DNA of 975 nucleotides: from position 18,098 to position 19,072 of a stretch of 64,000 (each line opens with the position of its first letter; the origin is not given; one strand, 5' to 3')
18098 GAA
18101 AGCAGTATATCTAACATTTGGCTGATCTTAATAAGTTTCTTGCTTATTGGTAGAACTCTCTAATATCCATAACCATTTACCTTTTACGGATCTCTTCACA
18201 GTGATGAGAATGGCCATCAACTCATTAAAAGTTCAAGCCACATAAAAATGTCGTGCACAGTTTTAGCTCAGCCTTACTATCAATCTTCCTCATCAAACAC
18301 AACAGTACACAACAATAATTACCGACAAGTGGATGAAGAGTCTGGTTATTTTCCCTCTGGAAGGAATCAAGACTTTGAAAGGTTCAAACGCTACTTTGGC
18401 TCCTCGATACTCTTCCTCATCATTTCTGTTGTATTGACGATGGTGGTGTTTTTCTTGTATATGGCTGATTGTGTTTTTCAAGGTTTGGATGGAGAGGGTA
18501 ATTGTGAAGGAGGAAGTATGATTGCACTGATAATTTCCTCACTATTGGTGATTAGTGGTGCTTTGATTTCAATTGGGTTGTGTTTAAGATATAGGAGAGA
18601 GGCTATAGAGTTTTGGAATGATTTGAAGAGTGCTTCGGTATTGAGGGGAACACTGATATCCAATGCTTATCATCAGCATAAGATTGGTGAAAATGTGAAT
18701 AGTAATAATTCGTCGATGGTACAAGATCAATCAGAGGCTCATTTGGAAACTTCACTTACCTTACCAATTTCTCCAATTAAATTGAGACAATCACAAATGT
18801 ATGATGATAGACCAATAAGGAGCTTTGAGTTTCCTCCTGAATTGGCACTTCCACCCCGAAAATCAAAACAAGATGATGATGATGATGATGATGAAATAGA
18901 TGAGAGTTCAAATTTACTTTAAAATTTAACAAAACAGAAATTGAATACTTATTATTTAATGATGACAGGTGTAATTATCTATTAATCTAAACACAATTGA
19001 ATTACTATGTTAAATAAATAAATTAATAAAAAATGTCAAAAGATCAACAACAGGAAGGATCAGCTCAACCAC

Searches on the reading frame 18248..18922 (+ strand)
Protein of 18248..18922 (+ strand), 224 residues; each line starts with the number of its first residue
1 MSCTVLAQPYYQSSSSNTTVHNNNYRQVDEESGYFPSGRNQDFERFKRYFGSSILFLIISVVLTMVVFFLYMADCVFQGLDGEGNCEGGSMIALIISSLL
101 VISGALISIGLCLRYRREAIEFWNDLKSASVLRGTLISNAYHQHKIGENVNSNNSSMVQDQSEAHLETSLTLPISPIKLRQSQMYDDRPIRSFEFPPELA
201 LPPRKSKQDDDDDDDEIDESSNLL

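Call 14: search_protein_families(library=pfam, proteins=[window:18248-18922:+])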
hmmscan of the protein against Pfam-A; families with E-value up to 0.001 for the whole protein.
window:18248-18922:+ (224 aa): 1 family
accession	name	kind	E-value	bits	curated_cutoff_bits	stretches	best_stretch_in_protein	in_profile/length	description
PF13903.11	Claudin_2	-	5.4e-05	23.5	29.1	1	39-113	77-141/192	PMP-22/EMP/MP20/Claudin tight junction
